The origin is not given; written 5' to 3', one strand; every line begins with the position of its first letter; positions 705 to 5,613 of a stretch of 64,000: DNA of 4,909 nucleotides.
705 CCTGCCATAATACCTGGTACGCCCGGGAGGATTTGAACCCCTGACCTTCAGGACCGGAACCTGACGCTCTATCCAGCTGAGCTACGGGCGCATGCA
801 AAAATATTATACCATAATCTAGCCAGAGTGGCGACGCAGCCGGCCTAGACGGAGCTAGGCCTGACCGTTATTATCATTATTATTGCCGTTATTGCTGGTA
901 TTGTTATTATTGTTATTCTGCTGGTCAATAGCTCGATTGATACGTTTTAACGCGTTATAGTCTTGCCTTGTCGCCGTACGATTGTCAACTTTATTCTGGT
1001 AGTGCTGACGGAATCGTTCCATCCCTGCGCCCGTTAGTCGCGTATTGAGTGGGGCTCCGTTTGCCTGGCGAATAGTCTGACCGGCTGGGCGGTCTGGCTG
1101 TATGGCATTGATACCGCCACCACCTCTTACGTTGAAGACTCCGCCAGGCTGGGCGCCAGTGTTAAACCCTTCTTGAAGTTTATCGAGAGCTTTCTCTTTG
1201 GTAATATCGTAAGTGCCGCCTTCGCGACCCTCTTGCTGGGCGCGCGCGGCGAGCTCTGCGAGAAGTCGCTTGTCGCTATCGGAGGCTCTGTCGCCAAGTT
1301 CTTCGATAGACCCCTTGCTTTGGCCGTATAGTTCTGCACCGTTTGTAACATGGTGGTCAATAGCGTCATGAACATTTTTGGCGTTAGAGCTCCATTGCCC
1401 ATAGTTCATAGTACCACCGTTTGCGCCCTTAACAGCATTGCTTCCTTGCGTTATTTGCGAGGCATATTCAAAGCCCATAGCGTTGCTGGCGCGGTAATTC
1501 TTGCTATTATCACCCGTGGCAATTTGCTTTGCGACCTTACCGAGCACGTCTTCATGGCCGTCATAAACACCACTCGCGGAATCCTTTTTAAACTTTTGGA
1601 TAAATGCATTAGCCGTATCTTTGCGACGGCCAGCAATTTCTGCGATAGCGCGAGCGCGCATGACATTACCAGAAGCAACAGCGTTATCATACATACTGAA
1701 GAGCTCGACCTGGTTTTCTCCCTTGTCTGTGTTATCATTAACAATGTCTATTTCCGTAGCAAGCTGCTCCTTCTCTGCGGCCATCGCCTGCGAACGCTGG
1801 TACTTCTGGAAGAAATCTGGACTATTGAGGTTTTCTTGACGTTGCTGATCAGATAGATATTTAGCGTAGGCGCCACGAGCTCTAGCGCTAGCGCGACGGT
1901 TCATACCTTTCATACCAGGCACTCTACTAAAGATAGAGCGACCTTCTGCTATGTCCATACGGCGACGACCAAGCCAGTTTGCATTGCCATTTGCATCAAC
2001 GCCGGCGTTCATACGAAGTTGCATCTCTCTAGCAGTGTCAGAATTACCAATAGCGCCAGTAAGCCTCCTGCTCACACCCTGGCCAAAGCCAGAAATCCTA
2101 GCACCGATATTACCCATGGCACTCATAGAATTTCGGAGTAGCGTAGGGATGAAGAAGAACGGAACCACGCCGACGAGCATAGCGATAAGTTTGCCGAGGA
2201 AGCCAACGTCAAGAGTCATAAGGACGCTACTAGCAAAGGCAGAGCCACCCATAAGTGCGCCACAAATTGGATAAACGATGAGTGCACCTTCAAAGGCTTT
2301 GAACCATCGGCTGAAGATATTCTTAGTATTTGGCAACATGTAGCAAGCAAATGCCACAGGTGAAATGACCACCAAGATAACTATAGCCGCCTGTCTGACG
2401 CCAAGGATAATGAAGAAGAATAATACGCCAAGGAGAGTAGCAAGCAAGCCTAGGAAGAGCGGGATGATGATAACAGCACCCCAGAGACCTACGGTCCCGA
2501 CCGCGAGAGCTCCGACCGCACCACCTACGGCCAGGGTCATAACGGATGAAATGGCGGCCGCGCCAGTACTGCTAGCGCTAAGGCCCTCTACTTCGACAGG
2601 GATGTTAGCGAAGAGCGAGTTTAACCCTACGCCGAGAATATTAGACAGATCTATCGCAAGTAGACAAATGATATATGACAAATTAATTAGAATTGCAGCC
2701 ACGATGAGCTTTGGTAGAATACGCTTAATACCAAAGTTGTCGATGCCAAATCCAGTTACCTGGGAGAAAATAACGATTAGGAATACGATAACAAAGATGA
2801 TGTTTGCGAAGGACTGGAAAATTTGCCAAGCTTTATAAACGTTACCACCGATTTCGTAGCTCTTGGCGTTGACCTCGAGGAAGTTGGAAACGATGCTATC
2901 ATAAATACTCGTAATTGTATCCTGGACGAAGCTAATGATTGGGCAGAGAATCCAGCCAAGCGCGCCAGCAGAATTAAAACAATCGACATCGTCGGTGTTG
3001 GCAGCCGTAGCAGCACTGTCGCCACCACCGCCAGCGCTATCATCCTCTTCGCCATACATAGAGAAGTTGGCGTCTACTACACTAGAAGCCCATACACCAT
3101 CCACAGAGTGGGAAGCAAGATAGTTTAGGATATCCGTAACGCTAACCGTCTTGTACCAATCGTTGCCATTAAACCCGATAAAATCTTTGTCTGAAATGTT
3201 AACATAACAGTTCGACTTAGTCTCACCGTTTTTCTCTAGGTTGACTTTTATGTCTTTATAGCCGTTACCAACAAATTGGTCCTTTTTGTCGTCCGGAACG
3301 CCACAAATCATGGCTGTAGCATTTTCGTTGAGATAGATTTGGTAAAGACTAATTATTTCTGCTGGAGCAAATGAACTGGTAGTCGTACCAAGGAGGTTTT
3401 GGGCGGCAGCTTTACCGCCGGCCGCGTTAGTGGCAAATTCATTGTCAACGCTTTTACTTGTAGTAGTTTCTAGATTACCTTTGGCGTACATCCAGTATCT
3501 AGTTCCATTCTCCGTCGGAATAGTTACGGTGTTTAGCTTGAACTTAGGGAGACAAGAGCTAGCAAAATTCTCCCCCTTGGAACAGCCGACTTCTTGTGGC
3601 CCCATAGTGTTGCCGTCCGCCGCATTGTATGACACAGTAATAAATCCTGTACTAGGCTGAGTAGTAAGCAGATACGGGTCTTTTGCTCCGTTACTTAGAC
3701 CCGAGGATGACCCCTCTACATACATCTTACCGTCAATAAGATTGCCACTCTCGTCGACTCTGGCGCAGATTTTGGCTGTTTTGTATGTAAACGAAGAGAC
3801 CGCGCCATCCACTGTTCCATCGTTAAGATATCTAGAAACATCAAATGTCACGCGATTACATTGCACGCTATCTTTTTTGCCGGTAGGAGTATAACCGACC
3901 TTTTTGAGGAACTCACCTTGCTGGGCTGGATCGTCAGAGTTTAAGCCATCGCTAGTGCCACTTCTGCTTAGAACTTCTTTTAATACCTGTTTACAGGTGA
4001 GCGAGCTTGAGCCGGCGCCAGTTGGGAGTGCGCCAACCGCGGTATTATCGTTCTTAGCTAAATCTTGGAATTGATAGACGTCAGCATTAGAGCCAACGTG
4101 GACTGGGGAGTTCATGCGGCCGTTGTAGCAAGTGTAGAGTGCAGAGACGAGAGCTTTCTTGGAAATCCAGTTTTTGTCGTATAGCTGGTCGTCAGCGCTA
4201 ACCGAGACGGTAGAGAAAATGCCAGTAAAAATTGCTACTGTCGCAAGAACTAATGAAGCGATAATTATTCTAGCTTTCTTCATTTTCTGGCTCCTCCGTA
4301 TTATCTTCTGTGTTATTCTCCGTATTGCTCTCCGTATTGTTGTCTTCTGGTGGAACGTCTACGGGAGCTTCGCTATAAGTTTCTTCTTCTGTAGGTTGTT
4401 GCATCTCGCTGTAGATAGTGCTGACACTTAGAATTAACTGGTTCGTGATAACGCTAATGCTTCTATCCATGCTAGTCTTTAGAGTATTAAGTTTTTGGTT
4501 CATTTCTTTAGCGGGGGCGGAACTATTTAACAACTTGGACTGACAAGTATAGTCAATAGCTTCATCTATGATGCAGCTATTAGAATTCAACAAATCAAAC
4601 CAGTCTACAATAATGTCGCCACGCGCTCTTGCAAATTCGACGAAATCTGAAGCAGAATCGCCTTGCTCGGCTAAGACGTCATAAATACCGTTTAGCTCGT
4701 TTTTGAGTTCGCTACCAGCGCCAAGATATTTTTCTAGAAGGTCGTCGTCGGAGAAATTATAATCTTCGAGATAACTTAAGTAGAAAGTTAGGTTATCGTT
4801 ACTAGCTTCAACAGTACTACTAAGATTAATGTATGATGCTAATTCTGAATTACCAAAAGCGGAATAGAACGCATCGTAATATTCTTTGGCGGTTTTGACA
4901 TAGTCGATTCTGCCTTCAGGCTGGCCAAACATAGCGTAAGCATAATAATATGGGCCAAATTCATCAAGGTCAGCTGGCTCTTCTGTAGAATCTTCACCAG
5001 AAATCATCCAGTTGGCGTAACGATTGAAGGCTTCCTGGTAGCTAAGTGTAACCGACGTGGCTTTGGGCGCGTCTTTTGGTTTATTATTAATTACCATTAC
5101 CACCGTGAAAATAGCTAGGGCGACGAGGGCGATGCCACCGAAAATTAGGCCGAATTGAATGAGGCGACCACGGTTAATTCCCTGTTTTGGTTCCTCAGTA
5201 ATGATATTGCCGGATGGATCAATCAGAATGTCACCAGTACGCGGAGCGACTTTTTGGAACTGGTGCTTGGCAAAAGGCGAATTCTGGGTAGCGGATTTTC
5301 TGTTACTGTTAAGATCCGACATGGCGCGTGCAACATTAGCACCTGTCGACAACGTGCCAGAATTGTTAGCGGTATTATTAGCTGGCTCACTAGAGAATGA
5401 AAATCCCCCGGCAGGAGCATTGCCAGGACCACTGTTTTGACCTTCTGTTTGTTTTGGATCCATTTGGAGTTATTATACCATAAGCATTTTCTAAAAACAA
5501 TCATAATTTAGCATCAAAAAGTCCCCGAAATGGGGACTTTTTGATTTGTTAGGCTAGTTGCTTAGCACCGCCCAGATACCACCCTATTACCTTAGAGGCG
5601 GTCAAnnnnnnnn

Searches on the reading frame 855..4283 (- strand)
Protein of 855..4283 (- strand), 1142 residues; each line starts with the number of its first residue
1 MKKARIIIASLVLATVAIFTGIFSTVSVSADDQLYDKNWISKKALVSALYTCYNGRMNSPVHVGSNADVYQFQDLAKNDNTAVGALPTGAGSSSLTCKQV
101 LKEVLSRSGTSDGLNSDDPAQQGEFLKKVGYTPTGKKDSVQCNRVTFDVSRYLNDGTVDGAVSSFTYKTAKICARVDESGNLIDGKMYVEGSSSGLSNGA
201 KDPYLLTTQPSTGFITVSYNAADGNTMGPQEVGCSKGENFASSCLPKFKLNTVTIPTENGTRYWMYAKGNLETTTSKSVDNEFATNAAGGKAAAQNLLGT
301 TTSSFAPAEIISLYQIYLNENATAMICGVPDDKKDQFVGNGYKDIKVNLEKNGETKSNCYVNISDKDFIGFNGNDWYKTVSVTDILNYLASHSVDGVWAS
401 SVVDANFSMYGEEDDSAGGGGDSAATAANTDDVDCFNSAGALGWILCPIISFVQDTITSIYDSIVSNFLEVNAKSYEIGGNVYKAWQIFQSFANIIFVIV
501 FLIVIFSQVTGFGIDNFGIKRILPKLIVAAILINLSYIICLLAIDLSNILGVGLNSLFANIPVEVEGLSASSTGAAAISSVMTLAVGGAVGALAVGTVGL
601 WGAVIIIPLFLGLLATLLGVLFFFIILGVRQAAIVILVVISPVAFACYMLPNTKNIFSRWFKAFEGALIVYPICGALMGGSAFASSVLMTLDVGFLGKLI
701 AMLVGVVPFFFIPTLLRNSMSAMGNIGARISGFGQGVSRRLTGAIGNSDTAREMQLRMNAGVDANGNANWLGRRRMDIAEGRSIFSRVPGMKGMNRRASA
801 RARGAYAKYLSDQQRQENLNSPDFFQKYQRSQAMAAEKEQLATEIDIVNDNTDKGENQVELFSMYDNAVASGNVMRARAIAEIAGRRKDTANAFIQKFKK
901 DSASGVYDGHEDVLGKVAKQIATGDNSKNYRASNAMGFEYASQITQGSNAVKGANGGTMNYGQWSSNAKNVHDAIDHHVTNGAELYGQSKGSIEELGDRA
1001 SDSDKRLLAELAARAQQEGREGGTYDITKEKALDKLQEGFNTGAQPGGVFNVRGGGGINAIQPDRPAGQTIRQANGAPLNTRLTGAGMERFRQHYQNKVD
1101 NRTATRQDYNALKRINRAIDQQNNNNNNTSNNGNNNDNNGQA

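Call 8: search_protein_families(library=pfam, proteins=[window:855-4283:-], max_evalue=0.01)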
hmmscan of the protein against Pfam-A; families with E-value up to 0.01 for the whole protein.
window:855-4283:- (1142 aa): 1 family
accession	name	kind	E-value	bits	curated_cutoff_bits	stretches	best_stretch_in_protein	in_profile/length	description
PF04610.19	TrbL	-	0.002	18.3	25.9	1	553-707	47-206/215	TrbL/VirB6 plasmid conjugal transfer protein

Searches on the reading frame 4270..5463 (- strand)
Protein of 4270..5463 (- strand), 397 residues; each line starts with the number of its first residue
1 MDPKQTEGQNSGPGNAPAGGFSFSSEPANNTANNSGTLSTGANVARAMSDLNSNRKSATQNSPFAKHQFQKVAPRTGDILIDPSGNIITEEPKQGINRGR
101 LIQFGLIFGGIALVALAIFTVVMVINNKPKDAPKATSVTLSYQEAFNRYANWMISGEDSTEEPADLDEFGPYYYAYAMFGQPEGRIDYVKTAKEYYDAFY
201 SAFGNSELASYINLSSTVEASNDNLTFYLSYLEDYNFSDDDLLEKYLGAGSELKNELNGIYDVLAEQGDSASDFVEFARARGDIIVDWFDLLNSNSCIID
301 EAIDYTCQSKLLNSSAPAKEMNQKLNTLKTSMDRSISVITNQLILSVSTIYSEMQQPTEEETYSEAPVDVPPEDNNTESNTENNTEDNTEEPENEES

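Call 8: search_protein_families(library=pfam, proteins=[window:4270-5463:-], max_evalue=0.01)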
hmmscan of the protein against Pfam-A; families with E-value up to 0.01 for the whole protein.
window:4270-5463:- (397 aa): 1 family
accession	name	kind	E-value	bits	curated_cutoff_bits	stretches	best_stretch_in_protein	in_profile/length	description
PF17231.7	DUF5305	-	0.0048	16.8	29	1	109-163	116-173/217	Family of unknown function (DUF5305)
